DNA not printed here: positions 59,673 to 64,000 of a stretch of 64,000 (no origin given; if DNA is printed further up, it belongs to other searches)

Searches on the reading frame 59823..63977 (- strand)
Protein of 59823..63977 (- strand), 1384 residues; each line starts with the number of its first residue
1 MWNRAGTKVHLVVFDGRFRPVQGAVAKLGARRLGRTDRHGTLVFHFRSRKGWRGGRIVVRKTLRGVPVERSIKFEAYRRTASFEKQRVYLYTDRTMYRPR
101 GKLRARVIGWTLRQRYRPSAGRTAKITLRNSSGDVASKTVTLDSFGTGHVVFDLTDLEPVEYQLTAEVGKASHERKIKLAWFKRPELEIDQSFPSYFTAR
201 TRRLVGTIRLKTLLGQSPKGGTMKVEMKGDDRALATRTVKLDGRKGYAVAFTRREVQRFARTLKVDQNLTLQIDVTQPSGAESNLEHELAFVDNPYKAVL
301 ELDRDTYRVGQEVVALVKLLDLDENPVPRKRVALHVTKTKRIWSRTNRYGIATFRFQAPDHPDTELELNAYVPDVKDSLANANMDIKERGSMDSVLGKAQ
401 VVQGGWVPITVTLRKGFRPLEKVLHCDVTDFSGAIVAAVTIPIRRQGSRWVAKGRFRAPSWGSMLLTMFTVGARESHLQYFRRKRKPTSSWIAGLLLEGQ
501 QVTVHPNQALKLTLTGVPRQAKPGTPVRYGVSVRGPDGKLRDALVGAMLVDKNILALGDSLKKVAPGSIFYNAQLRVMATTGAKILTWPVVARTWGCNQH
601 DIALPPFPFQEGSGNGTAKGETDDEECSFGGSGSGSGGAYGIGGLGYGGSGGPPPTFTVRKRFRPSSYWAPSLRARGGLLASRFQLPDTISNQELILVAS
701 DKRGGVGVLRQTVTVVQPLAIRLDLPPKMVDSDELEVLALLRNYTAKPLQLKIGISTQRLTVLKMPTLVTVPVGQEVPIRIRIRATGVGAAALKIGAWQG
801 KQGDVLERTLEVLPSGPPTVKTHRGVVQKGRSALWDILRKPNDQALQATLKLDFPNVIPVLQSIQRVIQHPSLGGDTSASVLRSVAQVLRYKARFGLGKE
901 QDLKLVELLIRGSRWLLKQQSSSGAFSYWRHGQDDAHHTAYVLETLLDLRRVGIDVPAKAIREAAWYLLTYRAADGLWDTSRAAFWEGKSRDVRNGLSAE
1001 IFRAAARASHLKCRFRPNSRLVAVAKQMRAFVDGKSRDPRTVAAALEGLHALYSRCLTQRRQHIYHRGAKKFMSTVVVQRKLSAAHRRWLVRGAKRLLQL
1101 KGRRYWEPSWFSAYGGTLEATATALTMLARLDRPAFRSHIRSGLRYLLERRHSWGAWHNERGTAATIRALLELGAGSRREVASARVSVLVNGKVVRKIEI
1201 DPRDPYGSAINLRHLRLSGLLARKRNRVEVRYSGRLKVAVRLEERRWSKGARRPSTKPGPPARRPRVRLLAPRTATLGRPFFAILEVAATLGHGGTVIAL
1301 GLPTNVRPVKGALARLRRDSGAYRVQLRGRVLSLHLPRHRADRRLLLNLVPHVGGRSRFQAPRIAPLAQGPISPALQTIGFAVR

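Call 85: search_protein_families(library=pfam, proteins=[window:59823-63977:-], max_evalue=0.000001)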
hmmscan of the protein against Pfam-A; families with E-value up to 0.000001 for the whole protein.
window:59823-63977:- (1384 aa): 2 families
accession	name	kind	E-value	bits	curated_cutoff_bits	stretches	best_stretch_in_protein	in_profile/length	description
PF01835.25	MG2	-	1.4e-11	45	32.8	1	87-157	1-70/96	MG2 domain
PF00207.28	A2M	-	1.3e-10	41.4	21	1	668-753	3-90/92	Alpha-2-macroglobulin family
